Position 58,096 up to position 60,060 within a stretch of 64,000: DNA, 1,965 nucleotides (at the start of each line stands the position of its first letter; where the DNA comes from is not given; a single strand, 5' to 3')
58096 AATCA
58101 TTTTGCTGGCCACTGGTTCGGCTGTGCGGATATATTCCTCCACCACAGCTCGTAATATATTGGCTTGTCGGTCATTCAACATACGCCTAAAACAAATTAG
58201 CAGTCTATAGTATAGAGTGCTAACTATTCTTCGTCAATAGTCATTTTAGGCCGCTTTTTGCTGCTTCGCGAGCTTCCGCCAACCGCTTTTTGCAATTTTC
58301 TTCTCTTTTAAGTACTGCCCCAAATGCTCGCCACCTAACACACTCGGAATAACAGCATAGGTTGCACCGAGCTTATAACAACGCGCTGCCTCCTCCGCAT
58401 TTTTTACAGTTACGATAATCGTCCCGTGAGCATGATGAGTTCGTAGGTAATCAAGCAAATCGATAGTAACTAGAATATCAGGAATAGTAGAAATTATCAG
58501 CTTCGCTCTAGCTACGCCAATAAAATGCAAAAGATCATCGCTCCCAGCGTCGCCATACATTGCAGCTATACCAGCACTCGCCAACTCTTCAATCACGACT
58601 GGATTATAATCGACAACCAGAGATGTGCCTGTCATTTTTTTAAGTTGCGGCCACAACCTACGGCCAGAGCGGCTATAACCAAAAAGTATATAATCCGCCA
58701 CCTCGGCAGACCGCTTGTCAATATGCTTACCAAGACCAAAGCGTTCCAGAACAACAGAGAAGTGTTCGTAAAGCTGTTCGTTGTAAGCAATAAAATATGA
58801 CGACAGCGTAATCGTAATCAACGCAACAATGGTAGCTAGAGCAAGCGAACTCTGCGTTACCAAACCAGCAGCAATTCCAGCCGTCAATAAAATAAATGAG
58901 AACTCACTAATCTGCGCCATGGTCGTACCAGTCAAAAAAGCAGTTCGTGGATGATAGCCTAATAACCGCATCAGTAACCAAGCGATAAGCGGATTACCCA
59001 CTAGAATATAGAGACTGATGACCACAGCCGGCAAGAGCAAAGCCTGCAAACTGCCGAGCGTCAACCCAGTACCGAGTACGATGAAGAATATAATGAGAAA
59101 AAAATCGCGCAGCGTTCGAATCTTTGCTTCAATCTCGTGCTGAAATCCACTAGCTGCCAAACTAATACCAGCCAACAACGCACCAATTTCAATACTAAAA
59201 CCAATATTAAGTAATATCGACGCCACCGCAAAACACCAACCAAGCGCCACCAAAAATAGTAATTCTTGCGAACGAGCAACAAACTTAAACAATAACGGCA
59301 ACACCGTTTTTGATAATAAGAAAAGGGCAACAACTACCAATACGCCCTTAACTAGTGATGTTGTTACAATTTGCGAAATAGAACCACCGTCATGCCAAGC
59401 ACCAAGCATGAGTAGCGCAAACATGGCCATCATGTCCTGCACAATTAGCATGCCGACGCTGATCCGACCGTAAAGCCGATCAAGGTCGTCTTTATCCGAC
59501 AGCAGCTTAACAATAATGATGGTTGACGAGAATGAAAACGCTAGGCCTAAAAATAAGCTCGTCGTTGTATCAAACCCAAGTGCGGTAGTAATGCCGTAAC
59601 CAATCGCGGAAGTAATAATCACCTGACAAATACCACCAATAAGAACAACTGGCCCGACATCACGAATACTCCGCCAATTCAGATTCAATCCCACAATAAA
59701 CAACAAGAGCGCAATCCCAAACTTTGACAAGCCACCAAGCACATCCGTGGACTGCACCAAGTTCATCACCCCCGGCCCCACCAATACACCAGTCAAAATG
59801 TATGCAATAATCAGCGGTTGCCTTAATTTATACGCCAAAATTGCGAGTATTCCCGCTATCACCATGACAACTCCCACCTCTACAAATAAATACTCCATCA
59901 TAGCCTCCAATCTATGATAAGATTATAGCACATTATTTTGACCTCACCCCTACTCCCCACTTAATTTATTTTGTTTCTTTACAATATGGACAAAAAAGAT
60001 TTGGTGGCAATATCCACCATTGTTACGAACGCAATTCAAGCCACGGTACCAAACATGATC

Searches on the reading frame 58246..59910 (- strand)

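Call 38: search_protein_families(library=pfam, proteins=[window:58246-59910:-], max_evalue=0.00001)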
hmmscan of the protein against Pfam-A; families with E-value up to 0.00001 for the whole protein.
window:58246-59910:- (554 aa): 2 families
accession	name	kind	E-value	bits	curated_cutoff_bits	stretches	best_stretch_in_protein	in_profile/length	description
PF00999.27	Na_H_Exchanger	-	3e-53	181.5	26.2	1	16-369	4-364/375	Sodium/hydrogen exchanger, transmembrane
PF02254.24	TrkA_N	-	1.5e-17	64.4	23.8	1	407-522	1-116/116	TrkA-N domain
